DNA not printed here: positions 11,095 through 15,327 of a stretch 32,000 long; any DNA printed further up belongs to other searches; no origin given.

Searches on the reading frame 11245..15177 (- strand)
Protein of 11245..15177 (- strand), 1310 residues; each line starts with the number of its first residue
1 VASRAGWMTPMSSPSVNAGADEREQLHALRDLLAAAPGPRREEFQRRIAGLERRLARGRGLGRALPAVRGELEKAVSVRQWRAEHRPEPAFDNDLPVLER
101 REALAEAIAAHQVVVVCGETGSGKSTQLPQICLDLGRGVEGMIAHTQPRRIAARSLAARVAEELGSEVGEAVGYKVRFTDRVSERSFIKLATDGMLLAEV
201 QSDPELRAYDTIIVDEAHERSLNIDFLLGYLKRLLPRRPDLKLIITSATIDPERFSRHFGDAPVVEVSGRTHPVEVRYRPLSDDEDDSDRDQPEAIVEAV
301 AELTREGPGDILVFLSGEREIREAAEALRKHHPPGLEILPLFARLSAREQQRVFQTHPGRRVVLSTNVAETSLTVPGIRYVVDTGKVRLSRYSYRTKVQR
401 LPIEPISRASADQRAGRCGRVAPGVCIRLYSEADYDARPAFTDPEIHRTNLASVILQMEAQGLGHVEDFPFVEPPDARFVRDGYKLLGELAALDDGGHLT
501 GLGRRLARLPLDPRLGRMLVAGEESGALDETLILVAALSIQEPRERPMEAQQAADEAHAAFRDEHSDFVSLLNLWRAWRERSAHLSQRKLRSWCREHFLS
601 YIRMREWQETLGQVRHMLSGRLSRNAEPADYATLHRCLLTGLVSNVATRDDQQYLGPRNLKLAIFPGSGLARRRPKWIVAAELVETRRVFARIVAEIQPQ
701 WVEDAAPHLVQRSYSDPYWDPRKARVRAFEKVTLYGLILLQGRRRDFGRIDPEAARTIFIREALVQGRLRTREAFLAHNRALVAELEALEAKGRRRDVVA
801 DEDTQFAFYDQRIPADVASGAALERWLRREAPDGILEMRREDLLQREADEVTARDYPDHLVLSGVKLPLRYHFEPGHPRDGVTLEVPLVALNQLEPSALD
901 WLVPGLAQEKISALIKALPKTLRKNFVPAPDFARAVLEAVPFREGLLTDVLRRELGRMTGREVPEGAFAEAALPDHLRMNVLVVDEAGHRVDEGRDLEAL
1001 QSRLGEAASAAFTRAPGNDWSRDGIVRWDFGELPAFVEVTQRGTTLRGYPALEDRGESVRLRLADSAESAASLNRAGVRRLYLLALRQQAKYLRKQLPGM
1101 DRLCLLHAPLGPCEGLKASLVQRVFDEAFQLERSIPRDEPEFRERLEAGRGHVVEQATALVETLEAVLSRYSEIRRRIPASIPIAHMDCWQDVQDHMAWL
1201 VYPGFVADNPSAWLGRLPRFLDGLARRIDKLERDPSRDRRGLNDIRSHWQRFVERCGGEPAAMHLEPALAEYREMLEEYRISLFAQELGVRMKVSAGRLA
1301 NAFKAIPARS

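Call 10: search_protein_families(library=ncbifam, proteins=[window:11245-15177:-])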
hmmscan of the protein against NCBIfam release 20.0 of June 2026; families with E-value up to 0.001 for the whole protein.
window:11245-15177:- (1310 aa): 4 families
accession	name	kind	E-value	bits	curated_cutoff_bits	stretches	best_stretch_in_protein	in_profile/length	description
TIGR01967.1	DEAH_box_HrpA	equivalog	0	1639.2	722.75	1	41-1303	13-1282/1284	ATP-dependent RNA helicase HrpA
NF008348.1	PRK11131.1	equivalog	0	1468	1400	1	41-1303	14-1285/1287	ATP-dependent RNA helicase HrpA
TIGR01970.1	DEAH_box_HrpB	equivalog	1.8e-119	400.4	546.15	1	95-579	1-485/825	ATP-dependent helicase HrpB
NF008662.0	PRK11664.1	equivalog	3.6e-108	362.9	1053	1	94-739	3-598/813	ATP-dependent helicase HrpB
